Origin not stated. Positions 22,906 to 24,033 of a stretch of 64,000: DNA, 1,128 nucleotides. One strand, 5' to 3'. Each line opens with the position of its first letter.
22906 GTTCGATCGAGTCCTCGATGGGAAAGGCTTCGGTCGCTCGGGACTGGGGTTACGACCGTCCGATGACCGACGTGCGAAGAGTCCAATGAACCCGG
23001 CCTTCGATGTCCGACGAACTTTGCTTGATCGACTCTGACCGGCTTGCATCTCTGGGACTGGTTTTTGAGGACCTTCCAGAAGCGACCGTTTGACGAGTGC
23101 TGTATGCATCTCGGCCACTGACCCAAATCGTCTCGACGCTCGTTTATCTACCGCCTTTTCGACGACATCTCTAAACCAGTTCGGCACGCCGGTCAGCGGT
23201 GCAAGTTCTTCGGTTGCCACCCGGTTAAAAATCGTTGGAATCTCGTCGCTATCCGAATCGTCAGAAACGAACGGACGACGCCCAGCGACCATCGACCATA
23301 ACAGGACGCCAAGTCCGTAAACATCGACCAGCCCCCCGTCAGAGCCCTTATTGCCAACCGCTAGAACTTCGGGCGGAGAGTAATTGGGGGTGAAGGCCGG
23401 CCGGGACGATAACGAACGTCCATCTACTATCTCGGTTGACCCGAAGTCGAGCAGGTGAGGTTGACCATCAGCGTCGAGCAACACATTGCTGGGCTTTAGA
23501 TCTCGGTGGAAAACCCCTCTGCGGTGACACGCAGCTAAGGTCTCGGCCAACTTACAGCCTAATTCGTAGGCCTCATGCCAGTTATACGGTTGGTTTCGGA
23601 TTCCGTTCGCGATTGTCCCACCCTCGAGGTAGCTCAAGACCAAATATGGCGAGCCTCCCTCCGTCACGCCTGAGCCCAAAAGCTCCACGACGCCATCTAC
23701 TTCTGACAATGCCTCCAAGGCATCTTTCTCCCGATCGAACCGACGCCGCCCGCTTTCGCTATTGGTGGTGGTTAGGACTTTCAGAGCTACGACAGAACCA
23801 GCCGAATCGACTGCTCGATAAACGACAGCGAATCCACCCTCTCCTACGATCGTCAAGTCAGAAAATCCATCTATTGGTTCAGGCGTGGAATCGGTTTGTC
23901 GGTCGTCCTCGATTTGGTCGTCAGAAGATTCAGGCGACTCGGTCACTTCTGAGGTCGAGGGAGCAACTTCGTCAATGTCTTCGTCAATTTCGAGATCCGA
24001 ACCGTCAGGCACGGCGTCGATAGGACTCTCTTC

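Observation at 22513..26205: Unusual fusion: 12-TM RND/MMPL-like transporter body with a C-terminal active Ser/Thr kinase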

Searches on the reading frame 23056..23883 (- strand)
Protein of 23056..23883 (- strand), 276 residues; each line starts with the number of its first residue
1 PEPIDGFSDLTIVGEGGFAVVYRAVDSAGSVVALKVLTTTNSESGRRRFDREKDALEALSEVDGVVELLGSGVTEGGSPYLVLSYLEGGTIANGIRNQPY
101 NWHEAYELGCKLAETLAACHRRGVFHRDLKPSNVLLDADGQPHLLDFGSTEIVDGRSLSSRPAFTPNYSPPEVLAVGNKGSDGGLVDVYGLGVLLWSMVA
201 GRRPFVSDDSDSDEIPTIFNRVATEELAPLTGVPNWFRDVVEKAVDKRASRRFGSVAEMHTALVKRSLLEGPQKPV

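Call 52: search_solved_structures(query=window:23056-23883:-, max_evalue=1e-10, show_alignments=1)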
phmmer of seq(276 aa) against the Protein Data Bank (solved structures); distinct sequences matched with E-value up to 1e-10: 852 (the best 60 are shown).
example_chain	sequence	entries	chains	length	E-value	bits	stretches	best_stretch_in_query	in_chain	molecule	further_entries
9ruk_A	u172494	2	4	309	1e-24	90.5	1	12-263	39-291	Serine/threonine-protein kinase StkP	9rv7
9ruj_A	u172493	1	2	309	1.2e-24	90.3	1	12-263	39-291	Serine/threonine-protein kinase StkP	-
9ru3_A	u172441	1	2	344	1.4e-24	90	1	12-263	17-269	Serine/threonine-protein kinase StkP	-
4d28_A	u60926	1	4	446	1.4e-23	86.8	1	12-226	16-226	CBL-INTERACTING SERINE/THREONINE-PROTEIN KINASE 24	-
4czt_A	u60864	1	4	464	2.9e-21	79.1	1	13-226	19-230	CBL-INTERACTING SERINE/THREONINE-PROTEIN KINASE 23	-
3f61_A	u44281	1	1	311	3.5e-21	78.9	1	11-275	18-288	Serine/threonine-protein kinase pknB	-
4czu_A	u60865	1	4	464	4e-21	78.7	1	13-226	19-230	CBL-INTERACTING SERINE/THREONINE-PROTEIN KINASE 23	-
3iec_A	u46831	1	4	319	1.2e-20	77.2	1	8-207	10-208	Serine/threonine-protein kinase MARK2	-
3f69_A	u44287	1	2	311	1.6e-20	76.7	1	11-275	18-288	Serine/threonine-protein kinase pknB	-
9ymt_A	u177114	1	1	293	2e-20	76.4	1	13-262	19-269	Serine/Threonine Kinase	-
4eqm_A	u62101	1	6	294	2e-20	76.4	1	13-262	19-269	Protein kinase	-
3orm_A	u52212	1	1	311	2.1e-20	76.3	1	11-275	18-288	Serine/threonine protein kinase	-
3ori_A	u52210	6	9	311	2.2e-20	76.3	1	11-275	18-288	Serine/threonine protein kinase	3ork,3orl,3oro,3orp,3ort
1mru_A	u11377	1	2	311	3e-20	75.8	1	11-275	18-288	Probable serine/threonine-protein kinase pknB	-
8wf4_A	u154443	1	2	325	7.8e-20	74.5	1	7-236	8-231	Ribosomal protein S6 kinase alpha-1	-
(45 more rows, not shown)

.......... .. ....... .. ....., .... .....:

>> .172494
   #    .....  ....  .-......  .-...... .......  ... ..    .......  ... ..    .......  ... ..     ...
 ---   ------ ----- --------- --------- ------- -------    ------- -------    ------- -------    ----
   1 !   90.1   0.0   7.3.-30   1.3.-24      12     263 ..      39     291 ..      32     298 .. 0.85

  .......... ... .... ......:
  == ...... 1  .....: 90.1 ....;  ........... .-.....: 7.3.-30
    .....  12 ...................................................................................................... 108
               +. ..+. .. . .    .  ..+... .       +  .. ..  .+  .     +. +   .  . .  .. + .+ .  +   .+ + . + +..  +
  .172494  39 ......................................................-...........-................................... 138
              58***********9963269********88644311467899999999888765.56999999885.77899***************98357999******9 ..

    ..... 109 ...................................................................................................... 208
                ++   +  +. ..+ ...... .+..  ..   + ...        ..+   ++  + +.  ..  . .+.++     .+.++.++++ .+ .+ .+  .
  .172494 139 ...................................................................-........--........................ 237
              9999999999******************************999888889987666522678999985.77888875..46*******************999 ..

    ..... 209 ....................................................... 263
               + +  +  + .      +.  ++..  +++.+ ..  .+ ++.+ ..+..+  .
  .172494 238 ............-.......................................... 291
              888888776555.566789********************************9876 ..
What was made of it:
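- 23086..23868 (-): aa 780-1040: Hanks-type Ser/Thr kinase domain with all motifs intact (G789-x-G-x-x-A, K808, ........, DFG, SPPE). Best PDB matches are StkP and PknB (call 52).
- On Hanks-type Ser/Thr protein kinases (PF00069): Motifs GEGGFA, VALK, RE, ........, DFG, SPPE, DVYGLG and RRF align to StkP (call 52).
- Checked: The motifs GEGGFA, VALK, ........, DFG, SPPE, subdomain IX Asp and subdomain XI Arg all align with StkP and PknB (call 52).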
